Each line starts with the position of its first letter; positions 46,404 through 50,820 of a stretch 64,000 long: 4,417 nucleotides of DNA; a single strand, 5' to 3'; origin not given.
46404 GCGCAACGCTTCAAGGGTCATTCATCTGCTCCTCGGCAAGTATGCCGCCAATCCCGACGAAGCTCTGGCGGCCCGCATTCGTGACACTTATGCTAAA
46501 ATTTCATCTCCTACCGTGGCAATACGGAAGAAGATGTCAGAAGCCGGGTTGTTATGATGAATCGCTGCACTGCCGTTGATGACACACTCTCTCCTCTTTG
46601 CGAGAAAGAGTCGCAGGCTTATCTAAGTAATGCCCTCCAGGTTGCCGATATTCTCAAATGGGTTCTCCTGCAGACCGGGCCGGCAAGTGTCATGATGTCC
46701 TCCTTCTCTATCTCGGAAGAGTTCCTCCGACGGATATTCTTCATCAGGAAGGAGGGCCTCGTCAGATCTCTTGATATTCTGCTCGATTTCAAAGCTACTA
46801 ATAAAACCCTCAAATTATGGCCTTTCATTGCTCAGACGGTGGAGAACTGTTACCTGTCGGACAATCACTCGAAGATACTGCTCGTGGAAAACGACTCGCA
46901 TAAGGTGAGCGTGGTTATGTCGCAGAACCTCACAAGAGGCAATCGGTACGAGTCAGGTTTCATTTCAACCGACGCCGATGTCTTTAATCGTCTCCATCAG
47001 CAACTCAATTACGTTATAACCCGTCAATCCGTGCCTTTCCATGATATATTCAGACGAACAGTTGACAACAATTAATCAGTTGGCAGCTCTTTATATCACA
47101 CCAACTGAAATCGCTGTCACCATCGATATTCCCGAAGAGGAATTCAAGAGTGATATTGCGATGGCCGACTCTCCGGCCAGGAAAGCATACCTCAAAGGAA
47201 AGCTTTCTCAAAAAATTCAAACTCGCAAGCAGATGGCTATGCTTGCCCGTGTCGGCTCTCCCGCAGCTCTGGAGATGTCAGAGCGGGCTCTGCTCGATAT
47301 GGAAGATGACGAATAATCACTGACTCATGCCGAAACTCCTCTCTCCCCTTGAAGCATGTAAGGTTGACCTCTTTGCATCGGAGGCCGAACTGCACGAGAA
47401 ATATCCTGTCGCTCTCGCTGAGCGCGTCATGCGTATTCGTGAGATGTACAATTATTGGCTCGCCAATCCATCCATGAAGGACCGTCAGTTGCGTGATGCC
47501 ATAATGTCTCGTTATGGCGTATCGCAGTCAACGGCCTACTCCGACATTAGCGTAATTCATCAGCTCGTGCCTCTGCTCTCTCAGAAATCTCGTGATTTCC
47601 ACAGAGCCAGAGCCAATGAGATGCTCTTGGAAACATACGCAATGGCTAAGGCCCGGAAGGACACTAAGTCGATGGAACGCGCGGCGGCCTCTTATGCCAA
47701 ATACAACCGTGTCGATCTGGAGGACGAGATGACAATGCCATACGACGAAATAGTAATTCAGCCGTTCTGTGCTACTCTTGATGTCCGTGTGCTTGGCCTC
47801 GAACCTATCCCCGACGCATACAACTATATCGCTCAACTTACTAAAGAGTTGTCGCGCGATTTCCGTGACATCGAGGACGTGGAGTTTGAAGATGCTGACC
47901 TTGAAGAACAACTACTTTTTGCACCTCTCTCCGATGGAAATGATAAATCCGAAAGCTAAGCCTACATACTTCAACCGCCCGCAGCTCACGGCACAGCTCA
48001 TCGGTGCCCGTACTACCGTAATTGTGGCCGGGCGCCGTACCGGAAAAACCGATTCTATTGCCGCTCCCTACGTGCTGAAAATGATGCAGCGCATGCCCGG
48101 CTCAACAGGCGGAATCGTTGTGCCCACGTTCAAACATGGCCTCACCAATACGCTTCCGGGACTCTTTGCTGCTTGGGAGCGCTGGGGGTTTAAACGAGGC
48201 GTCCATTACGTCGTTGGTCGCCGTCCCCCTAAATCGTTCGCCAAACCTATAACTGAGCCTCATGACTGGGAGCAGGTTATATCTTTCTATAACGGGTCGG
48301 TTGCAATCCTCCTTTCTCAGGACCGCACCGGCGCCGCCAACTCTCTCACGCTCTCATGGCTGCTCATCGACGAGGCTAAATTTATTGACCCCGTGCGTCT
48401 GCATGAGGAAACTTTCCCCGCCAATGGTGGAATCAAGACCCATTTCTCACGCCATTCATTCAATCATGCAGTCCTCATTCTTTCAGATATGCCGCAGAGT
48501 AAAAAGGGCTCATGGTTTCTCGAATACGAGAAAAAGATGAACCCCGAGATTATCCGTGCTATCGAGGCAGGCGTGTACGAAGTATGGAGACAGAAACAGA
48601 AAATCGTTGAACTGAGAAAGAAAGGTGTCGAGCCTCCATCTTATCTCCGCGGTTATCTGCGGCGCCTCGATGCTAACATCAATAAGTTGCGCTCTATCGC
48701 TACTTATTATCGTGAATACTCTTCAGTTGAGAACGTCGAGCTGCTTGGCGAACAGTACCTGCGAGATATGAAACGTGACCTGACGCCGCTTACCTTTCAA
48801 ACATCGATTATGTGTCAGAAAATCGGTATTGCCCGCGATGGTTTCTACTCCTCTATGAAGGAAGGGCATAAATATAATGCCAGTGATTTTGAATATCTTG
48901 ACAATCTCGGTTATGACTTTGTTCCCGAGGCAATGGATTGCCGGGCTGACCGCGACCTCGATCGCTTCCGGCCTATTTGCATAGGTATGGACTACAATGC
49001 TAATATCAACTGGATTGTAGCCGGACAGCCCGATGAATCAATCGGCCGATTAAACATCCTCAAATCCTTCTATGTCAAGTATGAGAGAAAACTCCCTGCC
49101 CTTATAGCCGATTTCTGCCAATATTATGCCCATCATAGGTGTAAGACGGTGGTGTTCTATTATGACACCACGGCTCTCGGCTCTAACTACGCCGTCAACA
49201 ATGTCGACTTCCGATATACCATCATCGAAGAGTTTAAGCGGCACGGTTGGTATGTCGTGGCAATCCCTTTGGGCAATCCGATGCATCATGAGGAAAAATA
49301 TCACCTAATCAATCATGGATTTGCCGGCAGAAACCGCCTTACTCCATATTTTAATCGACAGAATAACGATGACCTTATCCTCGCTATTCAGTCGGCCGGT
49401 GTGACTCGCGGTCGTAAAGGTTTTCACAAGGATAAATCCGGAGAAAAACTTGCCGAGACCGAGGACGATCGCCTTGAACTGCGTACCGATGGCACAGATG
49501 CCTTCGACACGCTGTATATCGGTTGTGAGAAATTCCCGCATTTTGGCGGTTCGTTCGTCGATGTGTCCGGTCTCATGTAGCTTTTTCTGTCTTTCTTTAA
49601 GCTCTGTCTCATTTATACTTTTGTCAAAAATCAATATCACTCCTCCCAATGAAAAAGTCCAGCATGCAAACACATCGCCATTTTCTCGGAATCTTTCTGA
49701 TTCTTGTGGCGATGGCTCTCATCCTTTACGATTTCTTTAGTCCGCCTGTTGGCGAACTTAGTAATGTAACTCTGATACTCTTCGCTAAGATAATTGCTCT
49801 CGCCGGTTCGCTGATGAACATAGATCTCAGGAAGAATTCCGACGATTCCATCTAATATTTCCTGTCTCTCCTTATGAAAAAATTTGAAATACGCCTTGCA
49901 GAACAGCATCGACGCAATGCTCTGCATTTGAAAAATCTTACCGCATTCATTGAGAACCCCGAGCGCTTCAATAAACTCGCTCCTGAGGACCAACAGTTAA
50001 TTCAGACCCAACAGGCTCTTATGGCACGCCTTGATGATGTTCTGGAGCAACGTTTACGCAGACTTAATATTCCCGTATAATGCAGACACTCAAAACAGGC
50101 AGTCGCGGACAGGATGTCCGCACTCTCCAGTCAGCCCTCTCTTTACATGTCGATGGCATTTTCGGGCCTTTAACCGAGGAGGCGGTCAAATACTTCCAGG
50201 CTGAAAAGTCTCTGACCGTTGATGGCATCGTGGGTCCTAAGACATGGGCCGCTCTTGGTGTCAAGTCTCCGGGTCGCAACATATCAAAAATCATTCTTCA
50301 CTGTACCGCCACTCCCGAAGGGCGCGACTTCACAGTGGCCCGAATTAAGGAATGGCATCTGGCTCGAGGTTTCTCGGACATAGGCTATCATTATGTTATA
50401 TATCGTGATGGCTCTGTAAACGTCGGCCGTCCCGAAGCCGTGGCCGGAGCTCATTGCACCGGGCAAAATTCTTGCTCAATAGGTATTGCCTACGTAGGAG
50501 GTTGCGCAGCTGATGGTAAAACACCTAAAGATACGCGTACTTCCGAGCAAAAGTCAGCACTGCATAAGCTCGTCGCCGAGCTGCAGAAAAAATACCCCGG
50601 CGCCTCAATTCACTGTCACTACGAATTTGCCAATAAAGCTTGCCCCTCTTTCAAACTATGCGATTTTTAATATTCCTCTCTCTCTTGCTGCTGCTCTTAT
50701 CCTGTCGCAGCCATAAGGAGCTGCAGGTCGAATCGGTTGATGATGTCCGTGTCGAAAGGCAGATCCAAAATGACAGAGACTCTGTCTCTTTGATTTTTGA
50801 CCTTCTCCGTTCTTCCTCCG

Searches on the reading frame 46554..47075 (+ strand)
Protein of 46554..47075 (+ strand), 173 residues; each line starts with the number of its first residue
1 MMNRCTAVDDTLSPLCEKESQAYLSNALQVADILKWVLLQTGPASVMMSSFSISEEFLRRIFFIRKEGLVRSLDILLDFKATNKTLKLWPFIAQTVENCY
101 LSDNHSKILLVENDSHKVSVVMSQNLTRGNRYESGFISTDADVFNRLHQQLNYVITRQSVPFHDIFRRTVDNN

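Call 29: search_protein_families(library=phrogs, max_evalue=0.001, proteins=[window:46554-47075:+])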
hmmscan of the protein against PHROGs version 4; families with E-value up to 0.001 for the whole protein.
window:46554-47075:+ (173 aa): 1 family
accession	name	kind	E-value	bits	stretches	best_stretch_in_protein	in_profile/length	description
phrog_16945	-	DNA, RNA and nucleotide metabolism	4e-07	30.6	1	28-147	81-202/252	endonuclease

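Call 30: search_protein_families(library=pfam, max_evalue=0.01, proteins=[window:46554-47075:+])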
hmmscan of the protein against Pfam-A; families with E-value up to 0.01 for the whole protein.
window:46554-47075:+ (173 aa): 0 families

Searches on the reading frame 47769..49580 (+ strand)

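Call 9: search_protein_families(library=pfam, proteins=[window:47769-49580:+])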
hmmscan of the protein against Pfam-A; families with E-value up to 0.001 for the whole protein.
window:47769-49580:+ (603 aa): 0 families

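Call 12: search_protein_families(library=phrogs, max_evalue=0.001, proteins=[window:47769-49580:+])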
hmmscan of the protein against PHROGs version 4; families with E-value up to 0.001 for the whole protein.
window:47769-49580:+ (603 aa): 1 family
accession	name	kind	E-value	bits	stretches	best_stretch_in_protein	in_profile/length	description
phrog_2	-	head and packaging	5.9e-09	36.2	1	70-503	275-549/807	terminase large subunit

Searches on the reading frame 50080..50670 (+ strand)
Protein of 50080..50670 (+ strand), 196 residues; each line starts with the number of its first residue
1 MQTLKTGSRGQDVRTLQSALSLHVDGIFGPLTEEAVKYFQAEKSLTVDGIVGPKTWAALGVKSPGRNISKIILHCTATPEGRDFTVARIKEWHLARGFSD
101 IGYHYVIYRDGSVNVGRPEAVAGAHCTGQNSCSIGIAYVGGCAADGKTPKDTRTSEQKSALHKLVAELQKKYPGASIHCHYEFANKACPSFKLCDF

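Call 29: search_protein_families(library=phrogs, max_evalue=0.001, proteins=[window:50080-50670:+])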
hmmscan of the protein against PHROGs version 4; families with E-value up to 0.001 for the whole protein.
window:50080-50670:+ (196 aa): 16 families
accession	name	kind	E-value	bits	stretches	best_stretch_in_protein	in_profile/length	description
phrog_822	-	lysis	7.6e-55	187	1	62-193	18-149/215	amidase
phrog_1493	-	lysis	3.8e-38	132.7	2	67-193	33-155/394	endolysin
phrog_2649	-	lysis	8.3e-17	62.9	1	2-61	173-237/261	endolysin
phrog_1224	-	head and packaging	1.8e-15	58.1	1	1-60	1-65/438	endolysin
phrog_35436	-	lysis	2.6e-14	54.2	1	65-190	16-135/266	amidase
phrog_6707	-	lysis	5.5e-10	39.6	1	21-79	204-262/311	endolysin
phrog_1794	-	lysis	8.2e-10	39.6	1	65-190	53-180/336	amidase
phrog_1512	-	lysis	1.1e-08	36.5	1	4-61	177-244/314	endolysin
phrog_16428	-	lysis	3.6e-08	33.6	1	19-59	478-518/520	endolysin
phrog_7698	-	lysis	2.4e-07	31.8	1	65-190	21-139/316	endolysin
phrog_17214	-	lysis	3.2e-07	31.3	1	5-65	246-318/322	endolysin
phrog_880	-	lysis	6.6e-07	30.1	1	13-61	385-433/435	endolysin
phrog_14712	-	moron, auxiliary metabolic gene and host takeover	1.8e-06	28.3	1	34-59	193-218/322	chitinase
phrog_9611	-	lysis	0.00027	21.6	1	66-192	21-151/246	endolysin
phrog_21433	-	lysis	0.0005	21.1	0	68-163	7-99/174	endolysin; inhibits RNA polymerase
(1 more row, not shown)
